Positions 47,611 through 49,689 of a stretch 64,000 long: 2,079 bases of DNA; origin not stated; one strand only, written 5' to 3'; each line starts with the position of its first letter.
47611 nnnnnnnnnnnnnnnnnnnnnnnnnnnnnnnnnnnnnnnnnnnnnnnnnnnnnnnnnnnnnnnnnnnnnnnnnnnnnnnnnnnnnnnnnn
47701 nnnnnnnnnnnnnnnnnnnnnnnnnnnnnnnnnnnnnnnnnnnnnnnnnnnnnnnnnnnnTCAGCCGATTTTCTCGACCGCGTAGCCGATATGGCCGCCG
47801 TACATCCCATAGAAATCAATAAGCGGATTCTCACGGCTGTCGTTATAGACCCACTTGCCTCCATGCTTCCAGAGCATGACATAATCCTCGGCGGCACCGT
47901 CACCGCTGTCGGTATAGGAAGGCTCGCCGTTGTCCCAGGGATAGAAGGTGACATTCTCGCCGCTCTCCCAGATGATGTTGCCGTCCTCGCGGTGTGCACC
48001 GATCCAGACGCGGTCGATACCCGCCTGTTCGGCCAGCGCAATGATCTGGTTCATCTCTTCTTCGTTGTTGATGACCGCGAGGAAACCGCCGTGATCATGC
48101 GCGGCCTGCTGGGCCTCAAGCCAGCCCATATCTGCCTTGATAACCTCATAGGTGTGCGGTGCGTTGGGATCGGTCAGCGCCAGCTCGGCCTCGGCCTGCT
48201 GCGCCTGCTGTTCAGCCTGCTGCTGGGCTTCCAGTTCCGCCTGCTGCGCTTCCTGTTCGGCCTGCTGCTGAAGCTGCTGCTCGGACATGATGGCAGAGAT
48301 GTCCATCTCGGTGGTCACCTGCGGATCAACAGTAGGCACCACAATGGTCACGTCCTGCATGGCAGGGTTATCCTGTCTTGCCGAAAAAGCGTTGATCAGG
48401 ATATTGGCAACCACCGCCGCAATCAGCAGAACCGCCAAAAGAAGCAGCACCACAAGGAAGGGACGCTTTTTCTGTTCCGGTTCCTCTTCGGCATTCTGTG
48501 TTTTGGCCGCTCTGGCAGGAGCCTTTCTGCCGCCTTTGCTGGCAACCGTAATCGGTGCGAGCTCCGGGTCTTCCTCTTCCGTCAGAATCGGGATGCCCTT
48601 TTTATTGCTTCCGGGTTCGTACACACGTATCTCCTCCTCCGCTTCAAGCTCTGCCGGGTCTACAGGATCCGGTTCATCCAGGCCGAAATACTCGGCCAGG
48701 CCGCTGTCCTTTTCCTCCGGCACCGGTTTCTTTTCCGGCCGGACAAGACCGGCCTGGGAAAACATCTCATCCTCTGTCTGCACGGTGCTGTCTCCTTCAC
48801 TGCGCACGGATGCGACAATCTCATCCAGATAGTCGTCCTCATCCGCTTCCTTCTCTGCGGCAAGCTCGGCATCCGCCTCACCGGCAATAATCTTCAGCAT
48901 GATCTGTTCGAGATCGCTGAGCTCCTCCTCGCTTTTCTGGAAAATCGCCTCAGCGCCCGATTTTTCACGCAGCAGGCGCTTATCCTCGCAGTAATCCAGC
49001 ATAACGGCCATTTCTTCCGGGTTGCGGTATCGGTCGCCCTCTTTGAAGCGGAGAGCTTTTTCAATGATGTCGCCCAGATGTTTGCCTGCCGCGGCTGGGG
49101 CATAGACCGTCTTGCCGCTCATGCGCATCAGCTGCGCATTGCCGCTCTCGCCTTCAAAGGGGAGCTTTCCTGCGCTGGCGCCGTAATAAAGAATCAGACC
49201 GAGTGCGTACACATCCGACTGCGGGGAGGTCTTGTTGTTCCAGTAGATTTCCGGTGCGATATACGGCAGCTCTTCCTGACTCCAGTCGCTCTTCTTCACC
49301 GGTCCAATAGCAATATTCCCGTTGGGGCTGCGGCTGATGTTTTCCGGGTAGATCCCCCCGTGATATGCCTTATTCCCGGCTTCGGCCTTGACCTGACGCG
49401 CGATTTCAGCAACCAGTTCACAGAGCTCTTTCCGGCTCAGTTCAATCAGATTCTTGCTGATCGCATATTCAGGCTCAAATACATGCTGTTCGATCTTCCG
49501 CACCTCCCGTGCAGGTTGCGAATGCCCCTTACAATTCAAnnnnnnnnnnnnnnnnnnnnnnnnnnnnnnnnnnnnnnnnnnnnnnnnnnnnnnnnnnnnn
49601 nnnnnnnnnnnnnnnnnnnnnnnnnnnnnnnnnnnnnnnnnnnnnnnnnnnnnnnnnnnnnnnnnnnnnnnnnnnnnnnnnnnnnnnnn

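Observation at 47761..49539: Transmembrane protein pairing an N-lobe-less pseudokinase with an extracellular cysteine-free C-type lectin domain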

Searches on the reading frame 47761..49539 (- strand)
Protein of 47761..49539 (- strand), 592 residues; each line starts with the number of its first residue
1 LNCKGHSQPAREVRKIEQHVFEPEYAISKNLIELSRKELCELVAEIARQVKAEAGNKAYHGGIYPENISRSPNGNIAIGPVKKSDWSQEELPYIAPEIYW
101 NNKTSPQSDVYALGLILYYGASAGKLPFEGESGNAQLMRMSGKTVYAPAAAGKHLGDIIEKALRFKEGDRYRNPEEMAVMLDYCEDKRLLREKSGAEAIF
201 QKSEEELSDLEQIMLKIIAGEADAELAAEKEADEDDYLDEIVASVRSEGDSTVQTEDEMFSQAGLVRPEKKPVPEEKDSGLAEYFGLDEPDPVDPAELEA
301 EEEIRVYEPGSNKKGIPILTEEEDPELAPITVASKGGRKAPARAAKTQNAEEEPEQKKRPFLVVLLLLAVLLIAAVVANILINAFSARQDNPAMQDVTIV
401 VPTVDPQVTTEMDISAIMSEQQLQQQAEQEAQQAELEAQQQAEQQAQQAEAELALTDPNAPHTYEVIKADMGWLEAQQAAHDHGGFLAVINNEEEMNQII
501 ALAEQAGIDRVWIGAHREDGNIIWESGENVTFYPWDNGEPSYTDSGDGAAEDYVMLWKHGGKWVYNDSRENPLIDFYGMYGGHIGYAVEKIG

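Call 3: search_protein_families(library=pfam, proteins=[window:47761-49539:-], max_evalue=1)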
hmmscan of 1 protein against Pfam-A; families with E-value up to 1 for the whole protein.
window:47761-49539:- (592 aa): 10 families
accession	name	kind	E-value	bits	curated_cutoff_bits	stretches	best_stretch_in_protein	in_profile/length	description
PF00059.27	Lectin_C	-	3e-06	28.4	22.6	1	471-547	3-76/107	Lectin C-type domain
PF00069.31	Pkinase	-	4.1e-06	26.8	31.7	1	92-164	162-245/263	Protein kinase domain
PF07714.23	PK_Tyr_Ser-Thr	-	4.9e-05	23.2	23.1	1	87-170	164-248/258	Protein tyrosine and serine/threonine kinase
PF14283.11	CD1107-like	-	0.069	13.5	26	1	336-377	104-146/158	Mobile element protein CD1107-like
PF14221.11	DUF4330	-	0.095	13.3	27.6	1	367-447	19-103/167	Domain of unknown function (DUF4330)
PF15330.11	SIT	-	0.12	13.3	27.6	1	364-453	3-91/114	SHP2-interacting transmembrane adaptor protein, SIT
PF04882.17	Peroxin-3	-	0.19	11.2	27.6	1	400-452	66-117/458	Peroxin-3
PF12860.13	PAS_7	-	0.29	11.7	27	1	431-490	49-104/115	PAS fold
PF19911.4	DUF6384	-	0.32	10.5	25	1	364-466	100-200/308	Family of unknown function (DUF6384)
PF07095.16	IgaA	-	0.36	9.3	25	1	363-446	3-81/702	Intracellular growth attenuator protein IgaA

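Call 4: search_protein_families(library=ncbifam, proteins=[window:47761-49539:-], max_evalue=1)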
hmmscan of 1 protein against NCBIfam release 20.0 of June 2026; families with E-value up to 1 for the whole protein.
window:47761-49539:- (592 aa): 16 families
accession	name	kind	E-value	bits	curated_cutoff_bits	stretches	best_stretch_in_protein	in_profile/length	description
NF033483.0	PknB_PASTA_kin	equivalog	7.9e-15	54.9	450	2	93-227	174-304/563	Stk1 family PASTA domain-containing Ser/Thr kinase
NF047741.1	antiphage_MADS6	equivalog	6.2e-08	31.6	460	1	86-198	361-475/612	methylation-associated defense system protein kinase MAD6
NF052427.1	StpK7MSMEG_1200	equivalog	4.1e-07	28.9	900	1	91-193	173-277/601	serine/threonine protein kinase StpK7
NF033442.0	BREX_PglW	equivalog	2.2e-06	25.7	990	1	83-191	384-493/1391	BREX system serine/threonine kinase PglW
TIGR03903.1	TOMM_kin_cyc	equivalog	0.0015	16.4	705.75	1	92-177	154-240/1267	TOMM system kinase/cyclase fusion protein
NF042931.1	SAG1386_EF1546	equivalog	0.0054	16.8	80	1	350-443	19-109/158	SAG1386/EF1546 family surface-associated protein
NF041422.1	VirB10_subf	subfamily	0.011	15.4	400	1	349-450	45-142/404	VirB10/TraB/TrbI family type IV secretion system protein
TIGR00864.1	PCC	subfamily_domain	0.03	10.6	1861.4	1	457-518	304-365/2700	polycystin cation channel protein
NF033761.1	gliding_GltJ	equivalog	0.034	13.2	450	1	265-469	275-477/671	adventurous gliding motility protein GltJ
NF038218.1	IcmG_DotF_IVB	equivalog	0.037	13.7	200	1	343-445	33-131/266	type IVB secretion system protein IcmG/DotF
NF050813.1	CellDivFtsNCaul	equivalog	0.048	13.9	300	1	354-456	24-126/268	cell division protein FtsN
NF009651.0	PRK13184.1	equivalog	0.061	11.2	839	1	93-119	197-223/932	serine/threonine-protein kinase PknD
NF052597.1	FILTED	domain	0.68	10.3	40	0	338-384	27-72/110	FILTED domain-containing surface protein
NF037978.1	T2SS_GspB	equivalog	0.68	10.2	100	0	358-452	6-91/179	type II secretion system assembly factor GspB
NF040486.1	SrfA_fam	subfamily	0.77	9.1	150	0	313-450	175-304/438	SrfA family protein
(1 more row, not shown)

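Call 5: search_solved_structures(query=window:47761-49539:-, max_evalue=1, show_alignments=3)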
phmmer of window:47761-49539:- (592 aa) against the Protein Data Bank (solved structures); distinct sequences matched with E-value up to 1: 372 (the best 60 are shown).
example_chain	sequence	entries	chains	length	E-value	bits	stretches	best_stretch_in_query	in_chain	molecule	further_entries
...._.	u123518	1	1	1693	7.1e-09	37.9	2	458-559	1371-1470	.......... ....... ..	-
7jpu_A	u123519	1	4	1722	7.9e-09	37.8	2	458-559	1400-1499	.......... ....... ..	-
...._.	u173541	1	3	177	1.3e-07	33.8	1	460-568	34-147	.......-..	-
9ruj_A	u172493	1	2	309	2e-06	29.9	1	33-182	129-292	Serine/threonine-protein kinase StkP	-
9ru3_A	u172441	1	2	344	3.1e-06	29.2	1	34-183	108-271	Serine/threonine-protein kinase StkP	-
9ruk_A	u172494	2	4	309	4.5e-06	28.7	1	33-182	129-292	Serine/threonine-protein kinase StkP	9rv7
1e87_A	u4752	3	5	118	1.2e-05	27.3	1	467-537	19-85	EARLY ACTIVATION ANTIGEN CD69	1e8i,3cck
4ow8_A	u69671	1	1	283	1.3e-05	27.2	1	22-171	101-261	Serine/threonine-protein kinase PknA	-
9tmq_A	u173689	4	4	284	1.3e-05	27.2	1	22-171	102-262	Serine/threonine-protein kinase PknA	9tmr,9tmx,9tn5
3hup_A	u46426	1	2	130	1.5e-05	27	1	467-537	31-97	Early activation antigen CD69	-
6b2q_A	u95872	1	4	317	1.7e-05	26.8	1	22-164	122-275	Serine/threonine-protein kinase PknA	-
1fm5_A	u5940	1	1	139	1.7e-05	26.8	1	467-537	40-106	EARLY ACTIVATION ANTIGEN CD69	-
4x3f_A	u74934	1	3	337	1.9e-05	26.6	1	22-163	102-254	Serine/threonine-protein kinase PknA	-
5ao6_A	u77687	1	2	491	2.3e-05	26.4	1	458-571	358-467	C-TYPE MANNOSE RECEPTOR 2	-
5ao5_A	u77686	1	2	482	2.9e-05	26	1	458-569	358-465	C-TYPE MANNOSE RECEPTOR 2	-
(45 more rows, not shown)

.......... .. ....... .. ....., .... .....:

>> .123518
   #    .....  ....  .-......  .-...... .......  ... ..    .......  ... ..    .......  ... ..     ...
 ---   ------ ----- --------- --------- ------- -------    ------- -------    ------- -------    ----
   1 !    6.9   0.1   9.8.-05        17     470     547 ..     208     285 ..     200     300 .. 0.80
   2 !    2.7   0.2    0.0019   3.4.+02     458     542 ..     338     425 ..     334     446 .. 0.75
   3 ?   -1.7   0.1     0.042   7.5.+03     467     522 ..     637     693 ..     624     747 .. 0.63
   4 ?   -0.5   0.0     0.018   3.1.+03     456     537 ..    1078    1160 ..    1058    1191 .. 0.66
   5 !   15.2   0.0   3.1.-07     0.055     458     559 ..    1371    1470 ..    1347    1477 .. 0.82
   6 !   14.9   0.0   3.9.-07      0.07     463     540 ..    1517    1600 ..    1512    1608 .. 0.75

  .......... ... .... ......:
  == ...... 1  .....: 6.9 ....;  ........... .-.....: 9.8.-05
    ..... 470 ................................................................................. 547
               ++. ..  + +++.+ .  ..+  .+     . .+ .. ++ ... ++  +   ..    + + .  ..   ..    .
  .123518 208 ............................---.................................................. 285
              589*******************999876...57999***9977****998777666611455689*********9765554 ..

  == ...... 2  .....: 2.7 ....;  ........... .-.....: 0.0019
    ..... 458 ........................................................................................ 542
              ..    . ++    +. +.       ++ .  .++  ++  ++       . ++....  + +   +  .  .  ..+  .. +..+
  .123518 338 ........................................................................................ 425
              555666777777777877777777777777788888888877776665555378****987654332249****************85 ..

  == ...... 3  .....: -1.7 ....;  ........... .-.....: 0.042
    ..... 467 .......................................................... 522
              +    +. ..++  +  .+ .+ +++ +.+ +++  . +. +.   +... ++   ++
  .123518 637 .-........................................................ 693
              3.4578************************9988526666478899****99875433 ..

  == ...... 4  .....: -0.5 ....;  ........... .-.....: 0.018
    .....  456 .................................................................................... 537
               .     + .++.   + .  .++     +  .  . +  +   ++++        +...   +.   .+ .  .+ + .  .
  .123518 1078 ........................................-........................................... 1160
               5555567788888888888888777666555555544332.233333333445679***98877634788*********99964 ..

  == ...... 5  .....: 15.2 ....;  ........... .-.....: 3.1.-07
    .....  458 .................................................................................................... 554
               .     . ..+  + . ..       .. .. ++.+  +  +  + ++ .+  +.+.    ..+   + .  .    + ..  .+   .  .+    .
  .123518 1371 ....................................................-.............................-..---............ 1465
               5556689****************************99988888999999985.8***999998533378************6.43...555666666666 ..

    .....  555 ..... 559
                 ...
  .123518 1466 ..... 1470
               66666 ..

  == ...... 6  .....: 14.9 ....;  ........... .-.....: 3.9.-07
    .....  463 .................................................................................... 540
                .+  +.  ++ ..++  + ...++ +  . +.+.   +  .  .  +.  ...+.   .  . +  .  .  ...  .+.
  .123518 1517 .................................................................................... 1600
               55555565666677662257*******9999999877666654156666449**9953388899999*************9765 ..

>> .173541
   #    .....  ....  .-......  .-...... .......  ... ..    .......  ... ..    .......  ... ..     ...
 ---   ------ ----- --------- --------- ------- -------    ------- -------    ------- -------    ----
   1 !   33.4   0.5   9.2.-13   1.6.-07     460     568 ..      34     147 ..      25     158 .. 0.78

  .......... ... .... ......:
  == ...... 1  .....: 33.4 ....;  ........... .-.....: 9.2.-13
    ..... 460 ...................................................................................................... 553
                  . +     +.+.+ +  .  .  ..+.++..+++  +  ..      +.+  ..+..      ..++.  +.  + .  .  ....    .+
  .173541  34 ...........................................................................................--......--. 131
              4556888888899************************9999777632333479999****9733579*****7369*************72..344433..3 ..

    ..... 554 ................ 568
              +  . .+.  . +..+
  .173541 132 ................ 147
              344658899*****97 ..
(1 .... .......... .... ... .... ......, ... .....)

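Call 6: find_homologous_proteins(query=window:47761-49539:-)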
Query window:47761-49539:- (592 aa): 126 proteins with E <= 0.001 among 8000 candidates; the best 120 are listed.
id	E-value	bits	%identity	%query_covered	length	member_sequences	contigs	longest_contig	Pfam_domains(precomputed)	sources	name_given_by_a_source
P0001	0.0e+0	1275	99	98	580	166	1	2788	PF00069.32,PF00059.28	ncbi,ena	-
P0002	0.0e+0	1146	86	99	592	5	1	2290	PF00069.32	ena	-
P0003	0.0e+0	1144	87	98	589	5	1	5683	-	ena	-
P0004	0.0e+0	1142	85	99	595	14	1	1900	PF00069.32,PF00059.28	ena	-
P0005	0.0e+0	1127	84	100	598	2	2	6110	PF00069.32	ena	-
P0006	0.0e+0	1047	81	98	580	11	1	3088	PF00069.32,PF00059.28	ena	-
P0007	2.0e-254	864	68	98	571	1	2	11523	-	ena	-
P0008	2.7e-254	863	67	98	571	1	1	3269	-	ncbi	-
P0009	5.7e-254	862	67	98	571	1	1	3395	-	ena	-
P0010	3.6e-253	859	68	98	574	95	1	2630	-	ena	-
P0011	4.4e-253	859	66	98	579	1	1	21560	-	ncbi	-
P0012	5.0e-253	859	67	98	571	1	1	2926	-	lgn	-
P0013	1.4e-252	857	67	98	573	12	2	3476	PF00069.32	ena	-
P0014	5.9e-252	855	66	98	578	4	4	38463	-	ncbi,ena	-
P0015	2.7e-251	853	68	98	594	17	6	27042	-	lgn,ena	-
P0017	6.2e-251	852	66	97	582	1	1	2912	PF07714.24,PF00069.32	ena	-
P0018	1.0e-250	851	66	98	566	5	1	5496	PF07714.24,PF00069.32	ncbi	-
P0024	2.2e-248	844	65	98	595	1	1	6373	PF07714.24,PF00069.32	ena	-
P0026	1.4e-246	838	66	98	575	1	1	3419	PF00069.32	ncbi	-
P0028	3.3e-244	830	66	98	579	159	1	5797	PF07714.24,PF28211.1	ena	-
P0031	1.8e-242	824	66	98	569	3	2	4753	PF00069.32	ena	-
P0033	5.6e-240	816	68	95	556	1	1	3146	PF07714.24,PF00059.28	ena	-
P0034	1.6e-239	814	64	98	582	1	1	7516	PF00059.28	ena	-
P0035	3.0e-238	810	88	72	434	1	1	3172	PF00069.32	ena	-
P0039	1.2e-236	805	64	98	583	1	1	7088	PF07714.24,PF00059.28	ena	-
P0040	2.8e-235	800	68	95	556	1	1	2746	PF07714.24,PF00069.32,PF00059.28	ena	-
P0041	1.4e-234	798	68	95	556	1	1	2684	PF07714.24,PF00059.28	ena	-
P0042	1.9e-234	798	68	95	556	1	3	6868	PF07714.24,PF00059.28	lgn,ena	-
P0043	2.2e-234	797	68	95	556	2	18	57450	PF07714.24,PF00059.28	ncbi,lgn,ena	-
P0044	2.9e-234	797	67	95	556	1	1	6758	PF07714.24,PF00059.28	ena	-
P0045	4.8e-234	796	67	95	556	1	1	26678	PF07714.24,PF00059.28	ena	-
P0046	4.9e-234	796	68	95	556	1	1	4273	PF07714.24,PF00059.28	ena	-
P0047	9.9e-234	795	68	95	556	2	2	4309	PF07714.24,PF00059.28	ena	-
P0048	2.6e-233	794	67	95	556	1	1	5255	PF00059.28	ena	-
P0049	7.6e-233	792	65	95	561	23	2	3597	PF07714.24,PF00059.28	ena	-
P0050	1.6e-232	791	67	95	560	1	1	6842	PF07714.24,PF00059.28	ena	-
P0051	2.2e-232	791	67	95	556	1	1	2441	PF07714.24,PF00059.28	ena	-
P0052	2.7e-232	790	67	95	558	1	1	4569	PF07714.24,PF00059.28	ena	-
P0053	4.4e-232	790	65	95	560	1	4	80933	PF00059.28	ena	-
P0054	5.2e-232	790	67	95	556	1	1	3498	PF00059.28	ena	-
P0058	1.5e-229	781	66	95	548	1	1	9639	PF00069.32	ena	-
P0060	8.4e-228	776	63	93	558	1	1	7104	PF07714.24,PF00059.28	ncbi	-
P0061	1.6e-221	755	62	98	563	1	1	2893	PF00059.28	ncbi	-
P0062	1.7e-216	738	61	97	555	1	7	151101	PF00059.28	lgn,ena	-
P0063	9.6e-213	726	61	98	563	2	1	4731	PF07714.24,PF00059.28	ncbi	-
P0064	4.7e-211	720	59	98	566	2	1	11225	PF00069.32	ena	-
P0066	1.8e-205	702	56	98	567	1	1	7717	PF07714.24,PF00069.32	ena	-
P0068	8.8e-204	696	61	93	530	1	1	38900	PF00059.28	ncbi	-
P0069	5.9e-199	680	55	98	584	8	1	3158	PF00069.32,PF00059.28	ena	-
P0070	6.2e-195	667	56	96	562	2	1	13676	PF00059.28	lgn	-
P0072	6.9e-189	647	52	97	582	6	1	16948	PF00059.28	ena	-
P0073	6.0e-187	641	51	97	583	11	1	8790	PF00059.28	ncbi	-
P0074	1.0e-185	637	52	97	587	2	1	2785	PF00059.28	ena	-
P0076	2.1e-182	626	63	85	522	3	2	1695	PF00069.32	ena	-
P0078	1.3e-171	590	64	77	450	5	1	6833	PF00059.28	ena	-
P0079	3.7e-169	582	63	77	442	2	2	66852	PF28211.1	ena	-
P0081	8.5e-164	564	59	81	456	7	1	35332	PF00059.28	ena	-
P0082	2.9e-157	543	67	67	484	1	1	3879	PF07714.24,PF00069.32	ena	-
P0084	2.3e-146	507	60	70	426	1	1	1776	PF00059.28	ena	-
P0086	1.0e-125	439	42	96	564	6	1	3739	PF07714.24,PF00059.28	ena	-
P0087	1.0e-123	432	57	60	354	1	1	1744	PF00059.28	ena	-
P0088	2.0e-117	411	61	56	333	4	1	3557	PF00059.28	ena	-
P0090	5.5e-116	406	41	96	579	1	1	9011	PF00059.28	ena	-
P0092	6.9e-113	396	38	96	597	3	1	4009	PF07714.24,PF00059.28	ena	-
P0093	2.0e-110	388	39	97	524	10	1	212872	PF00059.28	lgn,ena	-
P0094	3.6e-109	384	39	96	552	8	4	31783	PF07714.24,PF00059.28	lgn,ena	-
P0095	1.7e-108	382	38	96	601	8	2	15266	PF00069.32,PF00059.28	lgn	-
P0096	3.4e-108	381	37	96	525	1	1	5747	PF00069.32,PF00059.28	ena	-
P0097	3.4e-108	381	38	96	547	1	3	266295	PF07714.24,PF00059.28,PF28211.1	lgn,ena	-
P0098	4.3e-108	380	38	96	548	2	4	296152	PF07714.24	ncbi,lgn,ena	-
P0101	7.8e-107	376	48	34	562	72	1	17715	PF00059.28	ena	-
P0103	1.9e-102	362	37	97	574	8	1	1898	PF00059.28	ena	-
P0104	1.2e-101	359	36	96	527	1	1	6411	PF00059.28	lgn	-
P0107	1.3e-97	346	36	96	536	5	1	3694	PF00059.28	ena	-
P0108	9.6e-97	343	34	97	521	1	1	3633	PF07714.24,PF00059.28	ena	-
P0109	3.0e-96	341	47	34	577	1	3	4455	PF00059.28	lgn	-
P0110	4.0e-96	341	33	97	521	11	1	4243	PF07714.24,PF00059.28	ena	-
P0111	1.1e-95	340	33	97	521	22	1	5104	PF07714.24,PF00059.28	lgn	-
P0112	3.4e-95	338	34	97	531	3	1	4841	PF00059.28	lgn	-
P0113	9.7e-95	336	47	33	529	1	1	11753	PF00059.28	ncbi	-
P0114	2.3e-94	335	36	97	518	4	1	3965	PF07714.24,PF00059.28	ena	-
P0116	3.4e-93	331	36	96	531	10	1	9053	PF00059.28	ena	-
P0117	2.4e-92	328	35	96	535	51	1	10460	PF07714.24,PF00059.28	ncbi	-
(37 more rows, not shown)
